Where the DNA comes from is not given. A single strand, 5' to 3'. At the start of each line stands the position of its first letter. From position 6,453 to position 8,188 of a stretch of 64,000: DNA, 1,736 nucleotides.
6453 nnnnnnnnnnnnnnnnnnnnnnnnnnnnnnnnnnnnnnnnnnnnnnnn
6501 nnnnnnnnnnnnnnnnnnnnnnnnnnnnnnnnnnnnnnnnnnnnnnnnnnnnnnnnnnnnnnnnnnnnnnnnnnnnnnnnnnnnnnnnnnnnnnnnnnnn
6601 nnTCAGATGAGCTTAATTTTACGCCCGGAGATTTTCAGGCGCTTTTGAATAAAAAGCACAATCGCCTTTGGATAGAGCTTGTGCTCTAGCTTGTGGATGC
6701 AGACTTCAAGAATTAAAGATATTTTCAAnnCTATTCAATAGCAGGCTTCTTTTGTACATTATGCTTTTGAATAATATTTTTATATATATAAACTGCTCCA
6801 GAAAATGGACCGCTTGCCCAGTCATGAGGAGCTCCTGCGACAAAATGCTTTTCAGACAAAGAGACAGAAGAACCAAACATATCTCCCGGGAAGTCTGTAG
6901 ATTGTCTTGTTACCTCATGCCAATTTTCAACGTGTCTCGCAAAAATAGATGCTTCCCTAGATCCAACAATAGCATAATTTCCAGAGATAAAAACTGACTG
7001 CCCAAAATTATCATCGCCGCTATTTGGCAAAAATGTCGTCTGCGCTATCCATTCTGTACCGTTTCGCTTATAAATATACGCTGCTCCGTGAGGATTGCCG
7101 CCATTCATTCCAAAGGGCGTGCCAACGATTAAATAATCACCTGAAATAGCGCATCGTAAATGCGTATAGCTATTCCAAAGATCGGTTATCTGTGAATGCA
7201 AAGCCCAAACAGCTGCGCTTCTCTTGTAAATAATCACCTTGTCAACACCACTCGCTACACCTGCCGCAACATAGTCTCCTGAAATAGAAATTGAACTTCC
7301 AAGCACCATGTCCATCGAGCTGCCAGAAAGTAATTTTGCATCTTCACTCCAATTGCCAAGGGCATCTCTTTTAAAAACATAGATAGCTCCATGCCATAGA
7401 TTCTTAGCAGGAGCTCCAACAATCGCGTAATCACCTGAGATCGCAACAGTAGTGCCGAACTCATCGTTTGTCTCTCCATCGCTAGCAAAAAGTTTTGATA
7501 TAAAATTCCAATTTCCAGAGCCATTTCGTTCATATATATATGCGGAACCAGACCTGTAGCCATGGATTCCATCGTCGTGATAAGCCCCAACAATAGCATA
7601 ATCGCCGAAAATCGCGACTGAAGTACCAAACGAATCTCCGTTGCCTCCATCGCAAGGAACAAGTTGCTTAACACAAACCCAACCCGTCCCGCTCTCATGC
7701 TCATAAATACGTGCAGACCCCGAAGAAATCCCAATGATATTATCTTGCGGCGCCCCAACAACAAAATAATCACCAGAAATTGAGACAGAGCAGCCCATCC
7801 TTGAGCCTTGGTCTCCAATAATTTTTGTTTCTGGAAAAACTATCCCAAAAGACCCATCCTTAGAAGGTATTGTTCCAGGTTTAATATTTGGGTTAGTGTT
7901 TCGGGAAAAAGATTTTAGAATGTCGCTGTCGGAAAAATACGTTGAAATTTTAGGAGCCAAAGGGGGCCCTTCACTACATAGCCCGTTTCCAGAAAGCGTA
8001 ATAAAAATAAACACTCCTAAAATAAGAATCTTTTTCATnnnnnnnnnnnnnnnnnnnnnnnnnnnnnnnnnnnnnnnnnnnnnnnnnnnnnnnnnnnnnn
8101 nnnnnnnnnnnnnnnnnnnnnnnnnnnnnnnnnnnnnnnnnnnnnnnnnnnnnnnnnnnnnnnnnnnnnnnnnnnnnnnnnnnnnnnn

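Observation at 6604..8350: FG-GAP propeller gene flanked by a duplicated, diverged copy of the purN 3' end: footprint of an insertion, possibly Campbell-type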

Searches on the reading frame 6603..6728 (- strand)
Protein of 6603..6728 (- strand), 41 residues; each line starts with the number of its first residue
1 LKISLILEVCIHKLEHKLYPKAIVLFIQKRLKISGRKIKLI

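Call 5: search_protein_families(library=pfam, proteins=[window:6603-6728:-], max_evalue=0.01)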
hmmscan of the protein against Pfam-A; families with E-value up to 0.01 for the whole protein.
window:6603-6728:- (41 aa): 0 families

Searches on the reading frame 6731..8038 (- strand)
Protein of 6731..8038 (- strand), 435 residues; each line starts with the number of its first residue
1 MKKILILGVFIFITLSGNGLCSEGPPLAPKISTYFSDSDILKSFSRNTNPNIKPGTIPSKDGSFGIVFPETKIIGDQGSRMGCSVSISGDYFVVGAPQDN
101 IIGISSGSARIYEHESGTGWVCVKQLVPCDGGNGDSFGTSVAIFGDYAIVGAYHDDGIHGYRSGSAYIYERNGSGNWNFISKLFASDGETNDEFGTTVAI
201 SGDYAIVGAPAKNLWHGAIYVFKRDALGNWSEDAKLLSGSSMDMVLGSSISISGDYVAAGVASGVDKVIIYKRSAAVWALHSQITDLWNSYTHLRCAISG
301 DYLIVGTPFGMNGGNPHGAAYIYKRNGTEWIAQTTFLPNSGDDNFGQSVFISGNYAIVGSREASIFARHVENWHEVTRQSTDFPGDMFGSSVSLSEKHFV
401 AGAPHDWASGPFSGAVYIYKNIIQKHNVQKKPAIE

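Call 5: search_protein_families(library=pfam, proteins=[window:6731-8038:-], max_evalue=0.01)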
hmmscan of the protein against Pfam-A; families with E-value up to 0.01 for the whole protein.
window:6731-8038:- (435 aa): 4 families
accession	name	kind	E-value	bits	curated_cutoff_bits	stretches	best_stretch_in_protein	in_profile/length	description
PF14312.12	FG-GAP_2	-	1.2e-58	195.6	23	6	120-169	1-49/49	FG-GAP repeat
PF08309.17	LVIVD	-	0.00012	21.8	20.2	0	347-360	5-18/42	LVIVD repeat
PF18698.7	HisK_sensor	-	0.00034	21.4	27.3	0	301-324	101-123/126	Histidine kinase sensor domain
PF19023.6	DUF5749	-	0.0024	18.3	28.2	0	133-150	8-25/78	Family of unknown function (DUF5749)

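Call 10: find_encoding_contigs(protein=window:6731-8038:-, flank=8000, max_places=10)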
Protein window:6731-8038:- (435 aa): no gene with exactly this product is on record in the collection.

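Call 11: find_homologous_proteins(query=window:6731-8038:-)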
Query window:6731-8038:- (435 aa): 3295 proteins with E <= 0.001 among 8000 candidates; the best 120 are listed.
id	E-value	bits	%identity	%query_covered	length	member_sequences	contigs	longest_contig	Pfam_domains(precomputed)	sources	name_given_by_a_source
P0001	7.4e-295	996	100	100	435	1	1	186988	PF14312.13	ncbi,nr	ncbi:MAG: FG-GAP repeat protein [Candidatus Aceula meridiana]|nr:FG-GAP repeat protein [Candidatus A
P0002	9.5e-212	722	73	100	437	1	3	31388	PF14312.13,PF18698.8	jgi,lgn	-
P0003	3.8e-163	562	60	100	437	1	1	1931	PF14312.13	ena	-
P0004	2.4e-137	477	41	78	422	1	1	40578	PF14312.13,PF20140.5,PF25581.2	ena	-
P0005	3.9e-126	440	37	83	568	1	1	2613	PF14312.13,PF00801.27,PF21506.4,PF18911.7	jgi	-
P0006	5.9e-120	419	39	78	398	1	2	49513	PF14312.13,PF19410.6,PF08471.16,PF01344.32,PF21506.4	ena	-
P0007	2.6e-119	417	41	78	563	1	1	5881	PF14312.13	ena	-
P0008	7.8e-118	412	42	81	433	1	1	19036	PF14312.13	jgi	jgi:hypothetical protein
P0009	1.1e-113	399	38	82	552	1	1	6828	PF14312.13,PF01344.32,PF21506.4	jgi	jgi:hypothetical protein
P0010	3.4e-113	397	36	83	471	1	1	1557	PF14312.13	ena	-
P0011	1.6e-109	385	41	67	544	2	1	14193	PF14312.13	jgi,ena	-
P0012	1.6e-109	385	40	80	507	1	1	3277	PF14312.13,PF18962.8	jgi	jgi:hypothetical protein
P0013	4.4e-109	383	38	79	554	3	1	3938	PF14312.13,PF20756.3,PF26795.1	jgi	jgi:hypothetical protein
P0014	5.5e-109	383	37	82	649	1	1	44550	PF14312.13,PF09479.17,PF10490.15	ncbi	-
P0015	2.3e-108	381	39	71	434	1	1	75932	PF14312.13,PF18698.8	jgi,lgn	jgi:hypothetical protein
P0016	3.4e-108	381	39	82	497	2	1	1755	PF14312.13,PF20140.5,PF26795.1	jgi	-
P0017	2.2e-105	371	41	79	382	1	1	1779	PF14312.13,PF08309.18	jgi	jgi:hypothetical protein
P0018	4.7e-105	370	37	83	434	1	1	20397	PF14312.13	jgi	-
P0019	6.2e-105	370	38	79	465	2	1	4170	PF14312.13,PF20140.5,PF22232.3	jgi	jgi:hypothetical protein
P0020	1.5e-104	369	37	81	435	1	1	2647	PF14312.13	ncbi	-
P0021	3.1e-103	364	39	79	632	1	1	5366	PF14312.13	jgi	jgi:predicted amidohydrolase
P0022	4.2e-103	364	32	78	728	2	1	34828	PF14312.13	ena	-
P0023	7.7e-103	363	40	70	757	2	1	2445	PF14312.13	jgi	jgi:hypothetical protein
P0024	6.5e-101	357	37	81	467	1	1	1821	PF14312.13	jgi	-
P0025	1.3e-100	355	38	80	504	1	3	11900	PF14312.13,PF18962.8,PF13860.13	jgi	jgi:hypothetical protein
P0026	3.0e-100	354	37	79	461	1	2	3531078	PF14312.13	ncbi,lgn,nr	ncbi:MAG: FG-GAP repeat protein [Lewinellaceae bacterium]|nr:FG-GAP repeat protein [Lewinellaceae ba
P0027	3.3e-100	354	37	82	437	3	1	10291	PF14312.13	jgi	jgi:hypothetical protein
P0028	9.0e-100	353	42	66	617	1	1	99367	PF14312.13,PF20140.5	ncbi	ncbi:MAG: FG-GAP repeat protein [Pseudomonadota bacterium]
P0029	4.4e-99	350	40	83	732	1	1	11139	PF14312.13,PF20140.5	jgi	jgi:hypothetical protein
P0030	9.4e-99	349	37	79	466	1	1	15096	PF14312.13,PF17954.8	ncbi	ncbi:MAG: FG-GAP repeat protein [Bacteroidota bacterium]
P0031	1.0e-97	346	36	81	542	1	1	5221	PF14312.13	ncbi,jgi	jgi:hypothetical protein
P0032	1.7e-97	345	36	72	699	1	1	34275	PF14312.13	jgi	jgi:hypothetical protein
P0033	1.7e-97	345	40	79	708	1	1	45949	PF14312.13,PF17954.8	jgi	jgi:hypothetical protein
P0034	6.0e-97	343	39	80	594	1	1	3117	PF14312.13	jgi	jgi:hypothetical protein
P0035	9.6e-97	343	38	81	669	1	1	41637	PF14312.13,PF00801.27,PF18911.7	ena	-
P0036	1.3e-96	342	35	79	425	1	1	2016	PF14312.13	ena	-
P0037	6.8e-96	340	42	65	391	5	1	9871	PF14312.13,PF23050.2,PF17954.8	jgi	-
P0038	1.1e-95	339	41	68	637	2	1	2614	PF14312.13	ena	-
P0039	1.5e-95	339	39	81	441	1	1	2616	PF14312.13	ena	-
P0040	1.8e-95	339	36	80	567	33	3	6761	PF14312.13,PF18962.8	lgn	-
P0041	2.6e-95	338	43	67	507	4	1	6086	PF14312.13,PF18962.8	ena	-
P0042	3.2e-95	338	38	81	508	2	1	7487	PF14312.13,PF11949.15,PF18962.8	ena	-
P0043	4.0e-95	337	40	79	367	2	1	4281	PF14312.13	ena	-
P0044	4.1e-95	337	36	80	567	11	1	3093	PF14312.13,PF18962.8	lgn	-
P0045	4.6e-95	337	35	80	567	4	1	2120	PF14312.13,PF18962.8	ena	-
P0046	5.9e-95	337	40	70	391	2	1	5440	PF14312.13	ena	-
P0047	2.0e-94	335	41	80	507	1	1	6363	PF14312.13,PF18962.8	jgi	-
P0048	1.1e-93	333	35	74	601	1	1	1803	PF14312.13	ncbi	ncbi:MAG: PKD domain-containing protein, partial [Candidatus Magnetoglobus multicellularis str. Arar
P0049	4.3e-93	331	34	76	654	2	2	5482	PF14312.13,PF18962.8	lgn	-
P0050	4.4e-93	331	34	65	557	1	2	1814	PF10983.14,PF14312.13,PF18962.8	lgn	-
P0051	6.4e-93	330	41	78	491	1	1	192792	PF14312.13,PF20140.5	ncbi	-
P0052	1.2e-92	329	40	80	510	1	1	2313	PF14312.13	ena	-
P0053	2.2e-92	328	40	82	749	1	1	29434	PF14312.13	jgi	jgi:hypothetical protein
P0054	2.7e-92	328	39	78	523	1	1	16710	PF14312.13,PF10490.15,PF20756.3,PF16403.12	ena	-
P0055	4.0e-92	328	43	65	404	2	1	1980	PF14312.13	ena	-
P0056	7.2e-92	327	36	84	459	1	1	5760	PF14312.13,PF21506.4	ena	-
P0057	9.7e-92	326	39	80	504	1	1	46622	PF14312.13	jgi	jgi:hypothetical protein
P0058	3.1e-91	325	34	81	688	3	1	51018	PF14312.13,PF22232.3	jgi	jgi:hypothetical protein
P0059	4.3e-91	324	34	80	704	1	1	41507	PF14312.13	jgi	jgi:hypothetical protein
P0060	1.3e-90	323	39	82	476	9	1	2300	PF14312.13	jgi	-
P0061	1.5e-90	322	35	78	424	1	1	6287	PF14312.13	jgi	jgi:hypothetical protein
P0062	1.7e-90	322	37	81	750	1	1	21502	PF14312.13,PF13585.13,PF18962.8,PF13860.13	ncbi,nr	ncbi:MAG: T9SS C-terminal target domain-containing protein [Calditrichaeota bacterium]|nr:MAG: T9SS 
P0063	1.9e-90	322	40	85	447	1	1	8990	PF14312.13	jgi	jgi:hypothetical protein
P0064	2.2e-90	322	38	83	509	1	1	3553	PF14312.13,PF18962.8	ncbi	-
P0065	2.3e-90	322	40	81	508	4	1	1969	PF14312.13,PF18962.8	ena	-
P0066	2.3e-90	322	36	69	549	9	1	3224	PF14312.13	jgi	-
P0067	2.4e-90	322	40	82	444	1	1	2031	PF14312.13,PF20140.5,PF21506.4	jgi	-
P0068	2.7e-90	322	38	79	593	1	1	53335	PF14312.13,PF04774.21,PF18962.8,PF23850.2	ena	-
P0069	2.7e-90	322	34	78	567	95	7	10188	PF14312.13,PF18962.8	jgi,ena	jgi:hypothetical protein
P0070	2.8e-90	321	37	80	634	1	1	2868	PF14312.13,PF21506.4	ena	-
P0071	2.8e-90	321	40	80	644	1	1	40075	PF14312.13,PF13599.14,PF00805.29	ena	-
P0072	7.6e-90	320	45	64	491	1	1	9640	PF14312.13,PF21506.4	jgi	-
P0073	1.2e-89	319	39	84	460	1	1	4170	PF14312.13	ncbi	ncbi:MAG: FG-GAP repeat protein, partial [Planctomycetota bacterium]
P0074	2.5e-89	318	41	79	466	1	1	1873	PF14312.13,PF00404.25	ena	-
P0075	3.7e-89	318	37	81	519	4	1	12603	PF14312.13,PF13585.13,PF18962.8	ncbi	-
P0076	5.4e-89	317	40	78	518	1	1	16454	PF14312.13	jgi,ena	-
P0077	5.7e-89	317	38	80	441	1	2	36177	PF14312.13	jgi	jgi:hypothetical protein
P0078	7.0e-89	317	40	60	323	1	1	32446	PF14312.13,PF08309.18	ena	-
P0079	2.5e-88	315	41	67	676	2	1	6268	PF14312.13,PF00801.27,PF18911.7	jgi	jgi:uncharacterized protein (DUF2345 family)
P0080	2.9e-88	315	39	81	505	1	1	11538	PF14312.13,PF18962.8,PF13860.13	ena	-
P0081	3.4e-88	315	46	66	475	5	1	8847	PF14312.13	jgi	jgi:hypothetical protein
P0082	4.2e-88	314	34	96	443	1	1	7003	PF14312.13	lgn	-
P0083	4.7e-88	314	42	79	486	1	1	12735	PF14312.13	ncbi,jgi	-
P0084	9.6e-88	313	39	84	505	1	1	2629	PF14312.13,PF18962.8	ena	-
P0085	1.7e-87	312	36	78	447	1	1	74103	PF14312.13,PF20756.3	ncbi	-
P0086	2.5e-87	312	36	97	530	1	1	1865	PF14312.13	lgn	-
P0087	3.2e-87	311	40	79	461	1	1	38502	PF14312.13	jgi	jgi:hypothetical protein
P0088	3.2e-87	311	35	95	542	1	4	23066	PF14312.13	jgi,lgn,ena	-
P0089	3.6e-87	311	38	65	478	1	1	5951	PF14312.13,PF26696.1,PF08309.18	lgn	-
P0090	4.0e-87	311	39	87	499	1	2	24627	PF14312.13,PF23850.2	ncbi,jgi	-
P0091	7.9e-87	310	40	77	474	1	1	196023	PF14312.13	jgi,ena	-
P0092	1.4e-86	309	40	78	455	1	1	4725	PF14312.13,PF18203.7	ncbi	-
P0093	3.9e-86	308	39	81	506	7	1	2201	PF14312.13,PF13585.13,PF18962.8,PF13860.13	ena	-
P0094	4.0e-86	308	40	81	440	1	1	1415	PF14312.13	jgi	jgi:hypothetical protein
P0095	4.2e-86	308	34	76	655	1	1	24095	PF14312.13,PF18962.8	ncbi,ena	-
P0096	1.3e-85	306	41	80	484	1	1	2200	PF14312.13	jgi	-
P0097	1.8e-85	306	41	82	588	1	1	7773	PF14312.13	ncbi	-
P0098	2.0e-85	305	35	79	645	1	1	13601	PF14312.13,PF18962.8,PF16110.11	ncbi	ncbi:MAG: T9SS type A sorting domain-containing protein [Ignavibacteriaceae bacterium]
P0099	2.7e-85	305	39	81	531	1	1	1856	PF14312.13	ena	-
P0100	3.1e-85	305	40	78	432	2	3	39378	PF14312.13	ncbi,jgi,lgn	-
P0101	5.3e-85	304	38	80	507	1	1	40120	PF14312.13,PF18962.8,PF13860.13,PF21506.4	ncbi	-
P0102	6.1e-85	304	40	80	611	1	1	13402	PF14312.13,PF00404.25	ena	-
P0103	8.3e-85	303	40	78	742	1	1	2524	PF14312.13,PF18962.8,PF13620.13,PF22904.4,PF17210.10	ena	-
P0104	8.5e-85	303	35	79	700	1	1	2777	PF14312.13,PF13385.14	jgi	jgi:hypothetical protein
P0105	9.3e-85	303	38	97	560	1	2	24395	PF14312.13,PF00801.27,PF21506.4,PF18911.7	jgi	jgi:hypothetical protein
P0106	1.2e-84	303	34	75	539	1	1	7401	PF14312.13,PF21025.3,PF18962.8,PF15428.12,PF08309.18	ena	-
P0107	1.5e-84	303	36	100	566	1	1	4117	PF14312.13,PF21506.4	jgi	-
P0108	3.2e-84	302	37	81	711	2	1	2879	PF14312.13,PF16403.12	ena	-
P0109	3.3e-84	301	36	79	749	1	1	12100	PF01839.30,PF14312.13,PF13517.13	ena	-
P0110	5.8e-84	301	39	81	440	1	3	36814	PF07338.19,PF14312.13,PF20140.5,PF08309.18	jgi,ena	-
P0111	9.3e-84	300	38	87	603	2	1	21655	PF14312.13,PF18962.8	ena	-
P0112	1.1e-83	300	37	81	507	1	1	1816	PF14312.13,PF13860.13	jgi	-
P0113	1.3e-83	300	35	79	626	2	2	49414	PF14312.13,PF07589.17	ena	-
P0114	1.5e-83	299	37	78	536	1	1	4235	PF14312.13,PF18962.8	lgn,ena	-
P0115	3.4e-83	298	34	80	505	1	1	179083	PF14312.13,PF18962.8,PF13860.13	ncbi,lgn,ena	-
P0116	4.1e-83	298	42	79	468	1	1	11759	PF14312.13,PF00404.25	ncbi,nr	ncbi:MAG: dockerin type I domain-containing protein [Euryarchaeota archaeon]|nr:dockerin type I doma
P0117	6.7e-83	297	38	85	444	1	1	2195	PF14312.13,PF20140.5,PF22232.3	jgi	jgi:hypothetical protein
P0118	9.6e-83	297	37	100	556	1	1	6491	PF14312.13,PF20140.5,PF21506.4,PF08309.18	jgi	-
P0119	1.2e-82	296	39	81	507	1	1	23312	PF14312.13,PF18962.8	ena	-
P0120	1.5e-82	296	40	78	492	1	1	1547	PF14312.13,PF11617.14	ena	-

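Call 12: find_encoding_contigs(protein=P0002, flank=8000, max_places=6)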
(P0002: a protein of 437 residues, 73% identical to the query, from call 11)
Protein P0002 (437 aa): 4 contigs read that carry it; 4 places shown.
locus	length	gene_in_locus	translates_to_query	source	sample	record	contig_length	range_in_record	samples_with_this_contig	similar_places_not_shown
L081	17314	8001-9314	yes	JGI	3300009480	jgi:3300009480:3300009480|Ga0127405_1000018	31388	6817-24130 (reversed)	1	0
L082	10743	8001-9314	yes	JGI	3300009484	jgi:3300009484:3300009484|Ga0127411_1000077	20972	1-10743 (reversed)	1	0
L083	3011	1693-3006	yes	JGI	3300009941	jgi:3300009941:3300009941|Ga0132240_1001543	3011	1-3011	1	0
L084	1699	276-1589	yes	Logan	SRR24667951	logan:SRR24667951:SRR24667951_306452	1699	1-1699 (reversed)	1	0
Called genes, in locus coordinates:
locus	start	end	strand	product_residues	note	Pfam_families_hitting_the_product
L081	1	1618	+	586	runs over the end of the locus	PF23914:TPR_CcmH_CycH (faint), PF13414:TPR_11 (faint), PF13424:TPR_12 (faint), PF13431:TPR_17 (faint), PF13432:TPR_16 (faint), PF14559:TPR_19 (faint), PF07719:TPR_2 (faint), PF00515:TPR_1 (weak), +4 more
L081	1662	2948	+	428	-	PF05977:MFS_3, PF07690:MFS_1, PF00083:Sugar_tr (weak), PF07690:MFS_1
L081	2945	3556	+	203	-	PF00551:Formyl_trans_N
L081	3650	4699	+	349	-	PF04055:Radical_SAM, PF13186:SPASM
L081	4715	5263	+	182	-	PF13489:Methyltransf_23, PF07021:MetW, PF13847:Methyltransf_31 (weak), PF08241:Methyltransf_11, PF08242:Methyltransf_12 (faint), PF13649:Methyltransf_25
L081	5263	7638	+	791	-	PF09586:YfhO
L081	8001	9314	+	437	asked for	PF18698:HisK_sensor (faint), PF14312:FG-GAP_2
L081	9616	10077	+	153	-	PF01475:FUR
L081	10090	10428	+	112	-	PF17253:DUF5320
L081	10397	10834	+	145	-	PF02579:Nitro_FeMo-Co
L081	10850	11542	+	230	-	PF00578:AhpC-TSA, PF08534:Redoxin, PF10417:1-cysPrx_C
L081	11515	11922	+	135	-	PF02579:Nitro_FeMo-Co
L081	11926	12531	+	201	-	PF02353:CMAS, PF13489:Methyltransf_23, PF01209:Ubie_methyltran, PF05175:MTS, PF13847:Methyltransf_31, PF13649:Methyltransf_25, PF08241:Methyltransf_11, PF08242:Methyltransf_12, +2 more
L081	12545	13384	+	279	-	PF01656:CbiA, PF10609:ParA (weak), PF13614:AAA_31 (faint), PF00037:Fer4 (faint), PF12837:Fer4_6 (faint), PF13237:Fer4_10 (weak)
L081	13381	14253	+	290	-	PF01656:CbiA, PF13614:AAA_31 (faint), PF00037:Fer4 (weak), PF14697:Fer4_21, PF13187:Fer4_9 (weak), PF00037:Fer4 (weak), PF00142:Fer4_NifH (weak), PF10609:ParA (weak), +5 more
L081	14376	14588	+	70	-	-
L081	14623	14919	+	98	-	PF02915:Rubrerythrin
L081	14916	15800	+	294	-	PF04016:DUF364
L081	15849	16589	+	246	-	PF01925:TauE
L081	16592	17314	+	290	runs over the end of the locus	PF01937:ARMT1-like_dom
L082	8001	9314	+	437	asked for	PF18698:HisK_sensor (faint), PF14312:FG-GAP_2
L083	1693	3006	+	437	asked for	PF18698:HisK_sensor (faint), PF14312:FG-GAP_2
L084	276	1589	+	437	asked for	PF18698:HisK_sensor (faint), PF14312:FG-GAP_2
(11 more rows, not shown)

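Call 13: find_encoding_contigs(protein=P0003, flank=8000, max_places=4)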
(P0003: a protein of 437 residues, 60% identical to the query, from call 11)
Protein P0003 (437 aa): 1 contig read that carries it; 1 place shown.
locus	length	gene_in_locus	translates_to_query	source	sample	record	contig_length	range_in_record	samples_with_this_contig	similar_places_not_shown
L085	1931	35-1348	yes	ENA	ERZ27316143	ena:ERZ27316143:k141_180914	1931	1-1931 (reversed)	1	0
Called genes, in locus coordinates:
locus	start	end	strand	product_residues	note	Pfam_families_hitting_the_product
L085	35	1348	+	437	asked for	PF14312:FG-GAP_2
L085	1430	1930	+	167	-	?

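Call 24: search_protein_families(library=pfam, proteins=[L081:3650-4699:+, L081:4715-5263:+, L081:5263-7638:+], max_evalue=0.01)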
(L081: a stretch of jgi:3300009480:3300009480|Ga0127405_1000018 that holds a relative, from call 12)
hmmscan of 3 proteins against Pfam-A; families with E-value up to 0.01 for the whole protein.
L081:3650-4699:+ (349 aa): 2 families
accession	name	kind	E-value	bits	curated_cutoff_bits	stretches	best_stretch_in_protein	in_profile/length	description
PF04055.27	Radical_SAM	-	1.6e-14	54.9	29.5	1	52-186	3-142/166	Radical SAM superfamily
PF13186.11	SPASM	-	4.8e-12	46.4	21.5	1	274-341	1-66/67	Iron-sulfur cluster-binding domain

L081:4715-5263:+ (182 aa): 7 families
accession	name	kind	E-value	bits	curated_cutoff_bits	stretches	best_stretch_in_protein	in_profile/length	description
PF13489.12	Methyltransf_23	-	1.6e-12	47.9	27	1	7-155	4-159/164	Methyltransferase domain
PF08241.18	Methyltransf_11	-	2.7e-11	44.4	21.2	1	27-104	1-86/95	Methyltransferase domain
PF13649.12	Methyltransf_25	-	7.7e-09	36.6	27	1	26-98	1-86/97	Methyltransferase domain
PF07021.18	MetW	-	3.5e-08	33.8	21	1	22-110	13-107/193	Methionine biosynthesis protein MetW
PF13847.12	Methyltransf_31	-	1.8e-07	31.4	27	1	22-45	3-28/145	Methyltransferase domain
PF08242.18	Methyltransf_12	-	1.3e-06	29.5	30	1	27-99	1-86/98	Methyltransferase domain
PF05175.20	MTS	-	0.00041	20.5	23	1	22-44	31-53/170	Methyltransferase small domain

L081:5263-7638:+ (791 aa): 1 family
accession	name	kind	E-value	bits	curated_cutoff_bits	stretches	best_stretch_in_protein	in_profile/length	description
PF09586.16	YfhO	-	5.7e-15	55.2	28.5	2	699-776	757-835/835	Bacterial membrane protein YfhO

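Call 44: search_protein_families(library=pfam, proteins=[L085:1430-1930:+], max_evalue=0.001)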
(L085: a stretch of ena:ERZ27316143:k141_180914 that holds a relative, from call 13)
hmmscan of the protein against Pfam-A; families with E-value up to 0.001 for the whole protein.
L085:1430-1930:+ (167 aa): 0 families
